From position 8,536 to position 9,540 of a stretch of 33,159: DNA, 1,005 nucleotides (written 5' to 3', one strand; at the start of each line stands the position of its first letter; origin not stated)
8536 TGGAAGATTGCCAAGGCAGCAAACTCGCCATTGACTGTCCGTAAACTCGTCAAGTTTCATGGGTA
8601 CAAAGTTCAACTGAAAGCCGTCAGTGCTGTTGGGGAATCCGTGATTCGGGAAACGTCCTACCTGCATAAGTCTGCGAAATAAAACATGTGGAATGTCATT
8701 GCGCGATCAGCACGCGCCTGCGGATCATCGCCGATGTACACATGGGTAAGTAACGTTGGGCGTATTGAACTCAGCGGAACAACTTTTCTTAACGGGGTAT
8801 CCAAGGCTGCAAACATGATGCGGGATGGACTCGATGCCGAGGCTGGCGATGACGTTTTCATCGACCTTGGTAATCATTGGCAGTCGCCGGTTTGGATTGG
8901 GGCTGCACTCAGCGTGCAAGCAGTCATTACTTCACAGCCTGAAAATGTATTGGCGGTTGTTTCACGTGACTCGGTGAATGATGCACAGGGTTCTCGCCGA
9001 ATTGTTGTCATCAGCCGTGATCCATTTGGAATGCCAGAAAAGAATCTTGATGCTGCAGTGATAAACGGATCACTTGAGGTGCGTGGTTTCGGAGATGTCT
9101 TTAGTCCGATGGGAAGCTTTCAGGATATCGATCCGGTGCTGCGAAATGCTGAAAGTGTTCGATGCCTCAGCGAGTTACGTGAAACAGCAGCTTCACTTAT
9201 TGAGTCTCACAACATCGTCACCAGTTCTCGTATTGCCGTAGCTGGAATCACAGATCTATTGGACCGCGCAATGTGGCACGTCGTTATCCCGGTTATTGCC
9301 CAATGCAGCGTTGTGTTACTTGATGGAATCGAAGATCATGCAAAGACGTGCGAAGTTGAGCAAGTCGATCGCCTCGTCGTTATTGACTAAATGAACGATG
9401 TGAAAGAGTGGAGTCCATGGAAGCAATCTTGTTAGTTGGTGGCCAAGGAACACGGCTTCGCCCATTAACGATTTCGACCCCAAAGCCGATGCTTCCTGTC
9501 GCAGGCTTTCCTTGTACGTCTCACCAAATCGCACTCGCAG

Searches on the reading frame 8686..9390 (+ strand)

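Call 3: search_protein_families(library=pfam, proteins=[window:8686-9390:+], max_evalue=0.01)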
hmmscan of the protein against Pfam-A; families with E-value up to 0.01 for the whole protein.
window:8686-9390:+ (234 aa): 0 families

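Call 4: search_protein_families(library=ncbifam, proteins=[window:8686-9390:+], max_evalue=0.01)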
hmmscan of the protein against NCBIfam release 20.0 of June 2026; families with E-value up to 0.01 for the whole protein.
window:8686-9390:+ (234 aa): 1 family
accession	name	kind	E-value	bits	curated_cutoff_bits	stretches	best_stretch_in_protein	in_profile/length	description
TIGR03089.2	TIGR03089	equivalog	8.6e-38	130.5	85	1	8-222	6-224/230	TIGR03089 family protein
